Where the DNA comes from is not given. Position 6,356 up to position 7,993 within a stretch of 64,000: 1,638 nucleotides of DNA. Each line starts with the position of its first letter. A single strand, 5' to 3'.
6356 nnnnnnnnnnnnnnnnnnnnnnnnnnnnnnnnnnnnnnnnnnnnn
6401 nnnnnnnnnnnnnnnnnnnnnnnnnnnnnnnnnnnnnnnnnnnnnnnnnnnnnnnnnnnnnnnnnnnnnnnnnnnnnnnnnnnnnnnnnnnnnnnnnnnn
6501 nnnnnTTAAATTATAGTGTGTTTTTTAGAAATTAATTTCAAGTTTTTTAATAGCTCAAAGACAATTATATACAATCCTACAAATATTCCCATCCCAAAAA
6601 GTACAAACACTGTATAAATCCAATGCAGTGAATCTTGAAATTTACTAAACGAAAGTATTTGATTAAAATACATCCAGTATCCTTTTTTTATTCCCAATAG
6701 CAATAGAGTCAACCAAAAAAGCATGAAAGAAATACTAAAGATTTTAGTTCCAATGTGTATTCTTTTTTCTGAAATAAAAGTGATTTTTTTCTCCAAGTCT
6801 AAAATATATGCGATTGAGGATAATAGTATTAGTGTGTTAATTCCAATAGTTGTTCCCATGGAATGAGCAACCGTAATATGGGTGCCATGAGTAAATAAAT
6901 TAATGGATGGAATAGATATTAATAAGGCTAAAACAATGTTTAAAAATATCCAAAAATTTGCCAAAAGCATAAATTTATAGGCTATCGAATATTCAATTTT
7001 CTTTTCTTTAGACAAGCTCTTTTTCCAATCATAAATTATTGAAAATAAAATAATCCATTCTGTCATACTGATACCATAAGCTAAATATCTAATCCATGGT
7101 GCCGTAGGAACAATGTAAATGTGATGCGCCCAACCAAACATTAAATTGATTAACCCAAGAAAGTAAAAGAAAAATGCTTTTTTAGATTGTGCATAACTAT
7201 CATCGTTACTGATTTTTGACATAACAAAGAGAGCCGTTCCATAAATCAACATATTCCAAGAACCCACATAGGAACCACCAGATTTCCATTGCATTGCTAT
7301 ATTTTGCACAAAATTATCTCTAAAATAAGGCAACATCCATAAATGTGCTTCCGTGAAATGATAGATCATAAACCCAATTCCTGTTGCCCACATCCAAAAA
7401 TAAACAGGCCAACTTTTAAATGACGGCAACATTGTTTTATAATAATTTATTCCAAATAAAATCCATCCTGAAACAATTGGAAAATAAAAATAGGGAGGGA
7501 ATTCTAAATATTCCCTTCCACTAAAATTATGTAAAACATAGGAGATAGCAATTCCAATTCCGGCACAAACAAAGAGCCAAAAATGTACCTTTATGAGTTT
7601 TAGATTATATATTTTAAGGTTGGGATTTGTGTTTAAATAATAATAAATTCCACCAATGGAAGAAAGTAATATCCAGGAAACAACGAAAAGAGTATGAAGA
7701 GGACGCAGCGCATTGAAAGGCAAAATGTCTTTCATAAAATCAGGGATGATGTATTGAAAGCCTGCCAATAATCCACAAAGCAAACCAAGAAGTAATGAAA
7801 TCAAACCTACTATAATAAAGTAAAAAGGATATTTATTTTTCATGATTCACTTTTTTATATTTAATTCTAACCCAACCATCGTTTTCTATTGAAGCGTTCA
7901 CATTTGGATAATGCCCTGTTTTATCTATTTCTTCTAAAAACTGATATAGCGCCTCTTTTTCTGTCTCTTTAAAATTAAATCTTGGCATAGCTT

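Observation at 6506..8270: norCB-like gene pair whose oxidase subunit has Met in place of the second helix-X histidine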

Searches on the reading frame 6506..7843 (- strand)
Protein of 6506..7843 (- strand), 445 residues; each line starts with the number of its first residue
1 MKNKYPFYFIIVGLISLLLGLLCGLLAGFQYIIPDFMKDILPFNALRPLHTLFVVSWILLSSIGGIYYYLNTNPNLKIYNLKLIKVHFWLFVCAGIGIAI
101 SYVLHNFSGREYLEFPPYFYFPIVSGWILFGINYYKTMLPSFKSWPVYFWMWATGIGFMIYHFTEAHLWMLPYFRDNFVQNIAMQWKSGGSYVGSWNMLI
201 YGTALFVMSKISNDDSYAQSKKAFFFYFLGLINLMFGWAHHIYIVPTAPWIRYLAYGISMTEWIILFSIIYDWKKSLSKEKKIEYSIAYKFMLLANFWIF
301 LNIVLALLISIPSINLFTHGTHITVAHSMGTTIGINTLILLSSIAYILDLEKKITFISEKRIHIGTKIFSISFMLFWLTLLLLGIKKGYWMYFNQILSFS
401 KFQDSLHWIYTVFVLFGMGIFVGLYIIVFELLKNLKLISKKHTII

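Call 3: search_protein_families(library=pfam, proteins=[window:6506-7843:-], max_evalue=0.01)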
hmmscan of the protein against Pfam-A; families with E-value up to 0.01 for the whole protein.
window:6506-7843:- (445 aa): 1 family
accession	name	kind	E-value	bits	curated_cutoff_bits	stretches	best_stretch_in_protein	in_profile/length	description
PF00115.25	COX1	-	9.4e-31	107.6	34.8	1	8-417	5-434/436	Cytochrome C and Quinol oxidase polypeptide I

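Call 4: search_protein_families(library=ncbifam, proteins=[window:6506-7843:-], max_evalue=0.01)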
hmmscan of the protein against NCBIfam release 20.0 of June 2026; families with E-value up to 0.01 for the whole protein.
window:6506-7843:- (445 aa): 2 families
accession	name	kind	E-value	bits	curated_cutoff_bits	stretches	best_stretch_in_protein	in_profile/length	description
TIGR00780.1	ccoN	equivalog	1.2e-09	37.7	583.15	1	10-433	12-456/474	cytochrome-c oxidase, cbb3-type subunit I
NF011053.0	PRK14485.1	subfamily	4.6e-09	35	1080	1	8-434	17-459/716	putative bifunctional cbb3-type cytochrome c oxidase subunit I/II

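Call 5: search_solved_structures(query=window:6506-7843:-, max_evalue=1, show_alignments=4)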
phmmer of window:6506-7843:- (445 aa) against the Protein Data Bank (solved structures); distinct sequences matched with E-value up to 1: 2.
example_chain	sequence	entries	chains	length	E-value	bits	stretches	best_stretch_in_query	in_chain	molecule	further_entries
3o0r_B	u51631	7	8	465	5.6e-15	58.2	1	8-424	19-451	Nitric oxide reductase subunit B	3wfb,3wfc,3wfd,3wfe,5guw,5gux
4xyd_A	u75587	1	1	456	6.5e-14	54.7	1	8-428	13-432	Nitric-oxide reductase subunit B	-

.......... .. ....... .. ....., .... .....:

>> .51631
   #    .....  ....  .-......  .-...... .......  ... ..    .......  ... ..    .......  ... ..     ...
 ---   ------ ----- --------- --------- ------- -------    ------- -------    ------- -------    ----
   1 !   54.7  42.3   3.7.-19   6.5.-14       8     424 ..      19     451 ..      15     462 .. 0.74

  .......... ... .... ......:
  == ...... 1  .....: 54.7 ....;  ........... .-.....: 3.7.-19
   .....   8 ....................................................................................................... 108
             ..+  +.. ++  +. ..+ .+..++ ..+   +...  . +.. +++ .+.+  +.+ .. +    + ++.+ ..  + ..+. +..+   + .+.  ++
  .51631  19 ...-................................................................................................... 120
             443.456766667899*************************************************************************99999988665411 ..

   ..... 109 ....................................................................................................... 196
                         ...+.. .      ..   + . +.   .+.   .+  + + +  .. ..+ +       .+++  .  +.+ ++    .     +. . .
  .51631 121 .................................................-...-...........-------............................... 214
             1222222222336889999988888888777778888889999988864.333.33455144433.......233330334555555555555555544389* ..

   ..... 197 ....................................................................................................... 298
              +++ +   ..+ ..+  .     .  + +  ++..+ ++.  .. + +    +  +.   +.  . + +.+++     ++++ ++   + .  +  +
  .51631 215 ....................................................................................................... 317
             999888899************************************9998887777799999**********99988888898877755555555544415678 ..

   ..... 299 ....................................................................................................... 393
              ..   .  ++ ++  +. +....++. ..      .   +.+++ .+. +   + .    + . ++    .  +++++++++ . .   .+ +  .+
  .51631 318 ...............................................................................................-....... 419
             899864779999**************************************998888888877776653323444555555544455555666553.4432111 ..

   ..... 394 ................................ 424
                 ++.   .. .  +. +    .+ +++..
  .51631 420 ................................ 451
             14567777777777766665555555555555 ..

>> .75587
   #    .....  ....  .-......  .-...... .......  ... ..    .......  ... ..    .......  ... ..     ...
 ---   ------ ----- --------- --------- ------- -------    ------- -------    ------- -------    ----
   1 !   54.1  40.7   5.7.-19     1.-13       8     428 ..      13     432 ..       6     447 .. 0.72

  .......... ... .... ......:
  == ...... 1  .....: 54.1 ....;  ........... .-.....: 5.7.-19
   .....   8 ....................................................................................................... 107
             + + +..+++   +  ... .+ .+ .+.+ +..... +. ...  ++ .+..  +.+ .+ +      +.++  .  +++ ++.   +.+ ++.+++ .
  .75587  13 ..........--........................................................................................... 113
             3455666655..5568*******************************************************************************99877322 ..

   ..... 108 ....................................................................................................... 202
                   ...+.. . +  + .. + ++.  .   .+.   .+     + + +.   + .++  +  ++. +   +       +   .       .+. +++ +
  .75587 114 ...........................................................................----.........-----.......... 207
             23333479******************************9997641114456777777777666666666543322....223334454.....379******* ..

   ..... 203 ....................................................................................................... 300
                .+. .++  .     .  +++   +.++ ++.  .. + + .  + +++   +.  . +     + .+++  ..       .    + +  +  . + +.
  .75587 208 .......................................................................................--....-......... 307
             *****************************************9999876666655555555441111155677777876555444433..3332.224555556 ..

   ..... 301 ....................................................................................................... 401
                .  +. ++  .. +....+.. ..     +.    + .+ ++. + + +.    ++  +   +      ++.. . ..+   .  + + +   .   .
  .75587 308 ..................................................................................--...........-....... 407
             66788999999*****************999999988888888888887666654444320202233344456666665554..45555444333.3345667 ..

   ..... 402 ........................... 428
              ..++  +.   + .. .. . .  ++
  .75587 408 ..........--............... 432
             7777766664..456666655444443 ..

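Call 6: find_homologous_proteins(query=window:6506-7843:-, max_evalue=0.001)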
Query window:6506-7843:- (445 aa): 1928 proteins with E <= 0.001 among 8000 candidates; the best 120 are listed.
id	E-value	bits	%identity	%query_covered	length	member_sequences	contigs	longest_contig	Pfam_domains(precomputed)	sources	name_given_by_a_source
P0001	4.3e-292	987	100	100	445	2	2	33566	PF00115.26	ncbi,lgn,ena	-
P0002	1.3e-234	797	81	100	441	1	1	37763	PF00115.26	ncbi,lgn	ncbi:MAG: cbb3-type cytochrome c oxidase subunit I [Flavobacterium sp.]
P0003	1.3e-234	797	81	99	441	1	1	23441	PF00115.26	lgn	-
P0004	1.5e-234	797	81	99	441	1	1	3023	PF00115.26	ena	-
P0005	4.2e-234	796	81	100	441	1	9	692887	PF00115.26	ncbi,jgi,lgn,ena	ncbi:cbb3-type cytochrome c oxidase subunit I [Flavobacterium koreense]|jgi:nitric oxide reductase s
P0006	2.2e-233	793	80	99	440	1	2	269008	PF00115.26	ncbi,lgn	-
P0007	2.2e-233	793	80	100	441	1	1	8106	PF00115.26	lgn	-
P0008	2.2e-233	793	80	99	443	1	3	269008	PF00115.26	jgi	jgi:nitric oxide reductase subunit B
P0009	8.2e-233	791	79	99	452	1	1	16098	PF00115.26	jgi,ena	jgi:nitric oxide reductase subunit B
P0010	1.6e-232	790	80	99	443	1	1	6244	PF00115.26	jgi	jgi:nitric oxide reductase subunit B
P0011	6.9e-232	788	80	99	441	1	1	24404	PF00115.26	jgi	jgi:nitric oxide reductase subunit B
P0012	4.2e-231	786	79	98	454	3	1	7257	PF00115.26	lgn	-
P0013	5.3e-231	785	78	99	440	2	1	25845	PF00115.26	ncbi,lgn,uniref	ncbi:cbb3-type cytochrome c oxidase subunit I [Flavobacterium sp.]|uniref:cbb3-type cytochrome c oxi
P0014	2.0e-230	783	78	99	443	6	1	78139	PF00115.26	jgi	-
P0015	2.6e-230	783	78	99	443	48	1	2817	PF00115.26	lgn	-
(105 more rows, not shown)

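Call 20: search_protein_representatives(protein=window:6506-7843:-)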
Query: 445 residues. Proteins with E-value up to 0.001 (for the whole library): 530; up to 1e-10: 286; up to 1e-30: 123. The best 150 are listed.
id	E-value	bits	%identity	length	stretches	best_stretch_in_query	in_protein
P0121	2.4e-128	445.3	48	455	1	2-435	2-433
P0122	2.3e-120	419.0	47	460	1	5-433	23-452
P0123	5.8e-117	407.7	43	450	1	6-434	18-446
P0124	8.4e-111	387.4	52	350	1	3-348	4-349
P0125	3.7e-104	365.5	42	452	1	8-433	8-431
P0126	1.4e-102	360.4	41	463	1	4-435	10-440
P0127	3.3e-102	359.1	53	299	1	6-302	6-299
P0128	7.4e-101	354.6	42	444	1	9-433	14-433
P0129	1.4e-99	350.5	42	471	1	4-431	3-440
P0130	4.0e-98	345.6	49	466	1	7-315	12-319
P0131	4.0e-98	345.6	40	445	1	5-435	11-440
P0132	1.1e-97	344.2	41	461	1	7-429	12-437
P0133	9.6e-96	337.8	41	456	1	9-424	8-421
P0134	1.2e-94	334.1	39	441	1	9-429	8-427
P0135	9.0e-94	331.3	42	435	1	8-430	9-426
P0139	8.8e-90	318.1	38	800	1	10-428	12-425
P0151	1.3e-74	268.1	40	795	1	8-355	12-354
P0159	3.1e-65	237.2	34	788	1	12-393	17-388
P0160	1.1e-64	235.3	36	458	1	8-397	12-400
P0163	4.0e-63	230.2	41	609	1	8-279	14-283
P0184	1.4e-54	202.0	35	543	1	14-410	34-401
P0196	3.1e-48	181.1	30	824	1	14-423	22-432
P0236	1.8e-32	129.2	27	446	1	9-434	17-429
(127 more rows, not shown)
